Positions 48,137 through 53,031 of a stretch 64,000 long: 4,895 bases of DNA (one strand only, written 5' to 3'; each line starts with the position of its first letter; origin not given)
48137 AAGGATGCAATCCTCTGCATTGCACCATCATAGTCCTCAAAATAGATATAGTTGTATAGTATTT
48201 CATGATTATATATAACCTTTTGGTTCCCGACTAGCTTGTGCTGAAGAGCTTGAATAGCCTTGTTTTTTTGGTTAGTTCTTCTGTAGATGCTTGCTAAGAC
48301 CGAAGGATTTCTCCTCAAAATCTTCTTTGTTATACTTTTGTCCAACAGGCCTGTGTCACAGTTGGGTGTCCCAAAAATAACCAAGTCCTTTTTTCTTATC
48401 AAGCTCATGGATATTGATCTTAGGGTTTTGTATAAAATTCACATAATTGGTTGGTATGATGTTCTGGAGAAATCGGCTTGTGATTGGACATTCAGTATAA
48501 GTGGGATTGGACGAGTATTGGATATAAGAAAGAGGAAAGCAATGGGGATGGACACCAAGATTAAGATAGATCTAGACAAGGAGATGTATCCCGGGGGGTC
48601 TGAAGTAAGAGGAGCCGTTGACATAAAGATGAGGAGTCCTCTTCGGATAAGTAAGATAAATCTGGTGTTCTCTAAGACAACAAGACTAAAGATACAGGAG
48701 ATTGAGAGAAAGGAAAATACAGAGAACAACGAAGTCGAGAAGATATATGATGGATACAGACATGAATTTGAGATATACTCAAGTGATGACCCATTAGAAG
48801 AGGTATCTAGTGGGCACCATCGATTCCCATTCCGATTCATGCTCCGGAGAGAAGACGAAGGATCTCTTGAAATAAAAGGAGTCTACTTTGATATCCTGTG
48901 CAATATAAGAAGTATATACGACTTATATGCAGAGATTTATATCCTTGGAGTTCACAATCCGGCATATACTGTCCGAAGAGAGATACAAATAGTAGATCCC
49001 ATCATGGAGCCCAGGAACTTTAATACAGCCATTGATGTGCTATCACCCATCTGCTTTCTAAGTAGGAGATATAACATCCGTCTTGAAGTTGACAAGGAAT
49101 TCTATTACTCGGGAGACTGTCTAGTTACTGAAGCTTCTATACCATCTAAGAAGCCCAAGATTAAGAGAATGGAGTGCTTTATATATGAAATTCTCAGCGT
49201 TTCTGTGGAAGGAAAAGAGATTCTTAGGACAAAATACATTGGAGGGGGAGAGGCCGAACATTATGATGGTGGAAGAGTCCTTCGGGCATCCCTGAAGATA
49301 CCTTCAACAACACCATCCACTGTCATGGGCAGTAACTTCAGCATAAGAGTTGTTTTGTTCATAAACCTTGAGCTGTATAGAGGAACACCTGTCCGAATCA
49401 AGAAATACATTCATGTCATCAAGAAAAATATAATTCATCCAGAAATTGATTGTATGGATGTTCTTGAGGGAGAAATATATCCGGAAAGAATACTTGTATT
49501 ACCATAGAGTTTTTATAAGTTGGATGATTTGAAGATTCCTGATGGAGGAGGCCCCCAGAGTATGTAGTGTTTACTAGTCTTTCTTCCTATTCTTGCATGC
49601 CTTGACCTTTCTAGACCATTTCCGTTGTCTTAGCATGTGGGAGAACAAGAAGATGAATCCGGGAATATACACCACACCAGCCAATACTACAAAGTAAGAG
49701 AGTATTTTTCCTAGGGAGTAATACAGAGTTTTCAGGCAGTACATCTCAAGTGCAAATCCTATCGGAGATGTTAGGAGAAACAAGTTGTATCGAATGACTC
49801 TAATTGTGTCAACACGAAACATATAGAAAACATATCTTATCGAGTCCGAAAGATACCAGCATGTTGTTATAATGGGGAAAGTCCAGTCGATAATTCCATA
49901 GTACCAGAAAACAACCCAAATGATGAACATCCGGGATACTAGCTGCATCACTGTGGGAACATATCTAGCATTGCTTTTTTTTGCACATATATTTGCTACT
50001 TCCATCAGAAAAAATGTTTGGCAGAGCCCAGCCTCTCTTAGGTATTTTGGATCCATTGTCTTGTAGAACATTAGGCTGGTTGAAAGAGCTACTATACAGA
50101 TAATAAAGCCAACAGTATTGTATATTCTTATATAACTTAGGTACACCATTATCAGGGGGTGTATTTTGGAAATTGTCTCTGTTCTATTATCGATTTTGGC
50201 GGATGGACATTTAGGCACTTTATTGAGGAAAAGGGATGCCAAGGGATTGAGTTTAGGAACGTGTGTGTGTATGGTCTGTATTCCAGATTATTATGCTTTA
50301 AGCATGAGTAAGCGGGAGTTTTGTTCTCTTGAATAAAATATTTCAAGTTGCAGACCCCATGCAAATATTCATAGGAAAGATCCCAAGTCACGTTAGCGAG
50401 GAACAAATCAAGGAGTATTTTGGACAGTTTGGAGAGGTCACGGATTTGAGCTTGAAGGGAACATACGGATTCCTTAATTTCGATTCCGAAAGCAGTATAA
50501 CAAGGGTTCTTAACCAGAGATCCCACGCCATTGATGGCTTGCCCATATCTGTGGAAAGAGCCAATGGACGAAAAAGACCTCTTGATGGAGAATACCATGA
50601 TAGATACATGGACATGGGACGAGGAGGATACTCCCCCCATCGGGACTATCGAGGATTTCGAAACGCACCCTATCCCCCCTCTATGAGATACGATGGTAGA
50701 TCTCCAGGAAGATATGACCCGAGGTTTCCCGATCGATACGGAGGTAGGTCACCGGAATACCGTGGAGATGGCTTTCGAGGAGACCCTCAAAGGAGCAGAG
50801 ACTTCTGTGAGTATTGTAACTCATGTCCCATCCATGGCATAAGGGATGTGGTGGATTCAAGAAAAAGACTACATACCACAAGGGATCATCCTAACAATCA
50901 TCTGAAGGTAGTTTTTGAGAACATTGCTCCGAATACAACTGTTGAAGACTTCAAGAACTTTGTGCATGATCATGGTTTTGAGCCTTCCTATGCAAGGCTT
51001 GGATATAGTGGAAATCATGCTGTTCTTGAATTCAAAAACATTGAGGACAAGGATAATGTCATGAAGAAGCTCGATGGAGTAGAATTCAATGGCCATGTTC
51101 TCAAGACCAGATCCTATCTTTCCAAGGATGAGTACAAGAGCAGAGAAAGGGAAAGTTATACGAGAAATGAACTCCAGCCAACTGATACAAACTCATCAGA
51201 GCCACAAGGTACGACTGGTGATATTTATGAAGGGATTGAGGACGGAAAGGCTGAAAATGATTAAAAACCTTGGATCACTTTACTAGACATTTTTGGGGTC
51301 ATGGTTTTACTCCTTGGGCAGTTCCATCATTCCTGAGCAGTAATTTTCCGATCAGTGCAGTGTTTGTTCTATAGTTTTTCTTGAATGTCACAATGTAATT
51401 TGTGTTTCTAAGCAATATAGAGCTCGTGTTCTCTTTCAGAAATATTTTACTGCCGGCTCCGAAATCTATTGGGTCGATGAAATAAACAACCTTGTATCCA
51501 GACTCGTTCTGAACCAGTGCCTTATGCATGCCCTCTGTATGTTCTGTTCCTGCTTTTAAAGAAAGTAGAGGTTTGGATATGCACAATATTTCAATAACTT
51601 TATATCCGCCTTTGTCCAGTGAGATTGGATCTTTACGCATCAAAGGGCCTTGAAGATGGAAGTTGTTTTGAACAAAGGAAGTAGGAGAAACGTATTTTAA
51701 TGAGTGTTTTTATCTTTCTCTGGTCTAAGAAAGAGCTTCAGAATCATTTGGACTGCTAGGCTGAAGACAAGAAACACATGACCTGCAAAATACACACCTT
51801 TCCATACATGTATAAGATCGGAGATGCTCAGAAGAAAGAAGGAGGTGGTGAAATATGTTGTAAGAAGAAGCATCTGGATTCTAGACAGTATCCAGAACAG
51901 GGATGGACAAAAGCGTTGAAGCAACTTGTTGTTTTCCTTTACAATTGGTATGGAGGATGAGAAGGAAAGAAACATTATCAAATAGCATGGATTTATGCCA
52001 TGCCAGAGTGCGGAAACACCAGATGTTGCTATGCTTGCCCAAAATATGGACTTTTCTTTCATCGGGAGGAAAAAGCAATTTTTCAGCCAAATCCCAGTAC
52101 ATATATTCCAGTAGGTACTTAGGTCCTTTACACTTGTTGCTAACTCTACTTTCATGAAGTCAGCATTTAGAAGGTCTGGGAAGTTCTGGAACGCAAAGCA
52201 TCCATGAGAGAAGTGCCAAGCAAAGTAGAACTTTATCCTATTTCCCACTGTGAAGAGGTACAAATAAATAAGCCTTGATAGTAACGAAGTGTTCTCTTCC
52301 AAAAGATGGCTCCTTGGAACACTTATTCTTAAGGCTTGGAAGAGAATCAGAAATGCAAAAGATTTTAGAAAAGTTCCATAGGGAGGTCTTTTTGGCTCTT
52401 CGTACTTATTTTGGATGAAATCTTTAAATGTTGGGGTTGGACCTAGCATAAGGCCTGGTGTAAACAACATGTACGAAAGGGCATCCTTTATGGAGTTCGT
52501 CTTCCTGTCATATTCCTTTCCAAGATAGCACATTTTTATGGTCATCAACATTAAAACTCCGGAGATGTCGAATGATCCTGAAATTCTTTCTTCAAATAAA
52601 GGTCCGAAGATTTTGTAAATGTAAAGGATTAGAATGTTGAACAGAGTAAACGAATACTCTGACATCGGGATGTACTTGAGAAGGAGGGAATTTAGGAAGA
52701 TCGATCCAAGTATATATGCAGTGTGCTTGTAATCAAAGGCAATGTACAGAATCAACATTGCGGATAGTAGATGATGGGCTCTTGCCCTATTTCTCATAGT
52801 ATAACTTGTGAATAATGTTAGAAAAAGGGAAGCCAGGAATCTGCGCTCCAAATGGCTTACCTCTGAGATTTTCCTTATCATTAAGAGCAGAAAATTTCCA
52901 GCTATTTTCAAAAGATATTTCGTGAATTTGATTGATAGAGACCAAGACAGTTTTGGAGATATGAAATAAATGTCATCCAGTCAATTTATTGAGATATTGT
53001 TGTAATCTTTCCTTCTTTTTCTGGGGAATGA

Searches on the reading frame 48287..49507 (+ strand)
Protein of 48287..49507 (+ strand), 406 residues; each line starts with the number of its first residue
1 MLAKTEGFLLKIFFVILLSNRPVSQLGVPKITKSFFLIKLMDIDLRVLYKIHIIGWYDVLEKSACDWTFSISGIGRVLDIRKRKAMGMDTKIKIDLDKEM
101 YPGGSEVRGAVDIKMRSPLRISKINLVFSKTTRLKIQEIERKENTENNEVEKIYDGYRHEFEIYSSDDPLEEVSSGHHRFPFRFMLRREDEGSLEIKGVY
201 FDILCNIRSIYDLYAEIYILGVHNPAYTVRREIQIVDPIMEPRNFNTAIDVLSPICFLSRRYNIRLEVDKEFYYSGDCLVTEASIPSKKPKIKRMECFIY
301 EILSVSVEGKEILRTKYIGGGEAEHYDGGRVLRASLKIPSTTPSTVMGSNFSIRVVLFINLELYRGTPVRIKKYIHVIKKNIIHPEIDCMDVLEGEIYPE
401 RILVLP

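Call 60: search_protein_families(library=pfam, max_evalue=0.000001, proteins=[window:48287-49507:+])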
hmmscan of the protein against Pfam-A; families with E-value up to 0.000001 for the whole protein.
window:48287-49507:+ (406 aa): 1 family
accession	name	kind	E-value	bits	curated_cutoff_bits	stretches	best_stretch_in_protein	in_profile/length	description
PF00339.34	Arrestin_N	-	5.9e-09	36.5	24.9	1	91-190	2-106/148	Arrestin (or S-antigen), N-terminal domain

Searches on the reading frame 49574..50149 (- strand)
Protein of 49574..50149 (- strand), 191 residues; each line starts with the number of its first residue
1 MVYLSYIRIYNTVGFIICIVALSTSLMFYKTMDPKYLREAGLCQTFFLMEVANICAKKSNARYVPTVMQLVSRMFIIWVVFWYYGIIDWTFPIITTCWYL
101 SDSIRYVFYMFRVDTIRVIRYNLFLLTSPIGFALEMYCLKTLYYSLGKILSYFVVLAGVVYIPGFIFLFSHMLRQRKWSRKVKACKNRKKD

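Call 60: search_protein_families(library=pfam, max_evalue=0.000001, proteins=[window:49574-50149:-])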
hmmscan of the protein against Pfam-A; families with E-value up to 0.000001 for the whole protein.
window:49574-50149:- (191 aa): 1 family
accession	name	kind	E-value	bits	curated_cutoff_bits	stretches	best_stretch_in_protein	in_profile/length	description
PF04387.19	PTPLA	-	3.9e-19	69.3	27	1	44-177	1-157/162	Protein tyrosine phosphatase-like protein, PTPLA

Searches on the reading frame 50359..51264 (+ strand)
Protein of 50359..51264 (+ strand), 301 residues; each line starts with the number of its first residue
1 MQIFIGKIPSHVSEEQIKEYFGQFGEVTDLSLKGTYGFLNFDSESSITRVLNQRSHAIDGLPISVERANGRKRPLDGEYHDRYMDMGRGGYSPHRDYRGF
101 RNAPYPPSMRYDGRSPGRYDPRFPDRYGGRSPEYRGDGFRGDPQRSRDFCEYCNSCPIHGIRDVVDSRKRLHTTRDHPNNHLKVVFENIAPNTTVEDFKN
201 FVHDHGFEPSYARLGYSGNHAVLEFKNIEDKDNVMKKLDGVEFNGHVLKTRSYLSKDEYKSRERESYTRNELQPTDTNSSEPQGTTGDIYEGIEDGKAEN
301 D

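Call 60: search_protein_families(library=pfam, max_evalue=0.000001, proteins=[window:50359-51264:+])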
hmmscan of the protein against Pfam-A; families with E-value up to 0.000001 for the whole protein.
window:50359-51264:+ (301 aa): 1 family
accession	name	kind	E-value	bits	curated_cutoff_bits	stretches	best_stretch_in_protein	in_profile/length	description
PF00076.28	RRM_1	-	6.3e-14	52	20.7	1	3-53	1-58/70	RNA recognition motif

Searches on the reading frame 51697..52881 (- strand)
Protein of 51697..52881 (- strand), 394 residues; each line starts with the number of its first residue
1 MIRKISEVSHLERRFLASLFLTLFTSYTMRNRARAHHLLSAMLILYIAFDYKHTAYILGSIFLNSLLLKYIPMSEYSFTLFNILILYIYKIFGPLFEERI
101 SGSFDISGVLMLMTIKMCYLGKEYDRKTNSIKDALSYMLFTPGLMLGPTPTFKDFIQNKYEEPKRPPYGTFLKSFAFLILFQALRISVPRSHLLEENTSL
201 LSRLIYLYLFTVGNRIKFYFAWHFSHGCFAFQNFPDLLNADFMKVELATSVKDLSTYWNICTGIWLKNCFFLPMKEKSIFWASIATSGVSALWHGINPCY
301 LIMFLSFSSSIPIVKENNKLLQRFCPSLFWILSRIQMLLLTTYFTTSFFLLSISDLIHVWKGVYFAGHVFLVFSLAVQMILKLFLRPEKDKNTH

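Call 60: search_protein_families(library=pfam, max_evalue=0.000001, proteins=[window:51697-52881:-])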
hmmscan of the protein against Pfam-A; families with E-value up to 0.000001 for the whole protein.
window:51697-52881:- (394 aa): 1 family
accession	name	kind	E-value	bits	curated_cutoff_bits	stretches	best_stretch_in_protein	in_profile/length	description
PF03062.24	MBOAT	-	3.7e-16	59.8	27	1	91-305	62-285/337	MBOAT, membrane-bound O-acyltransferase family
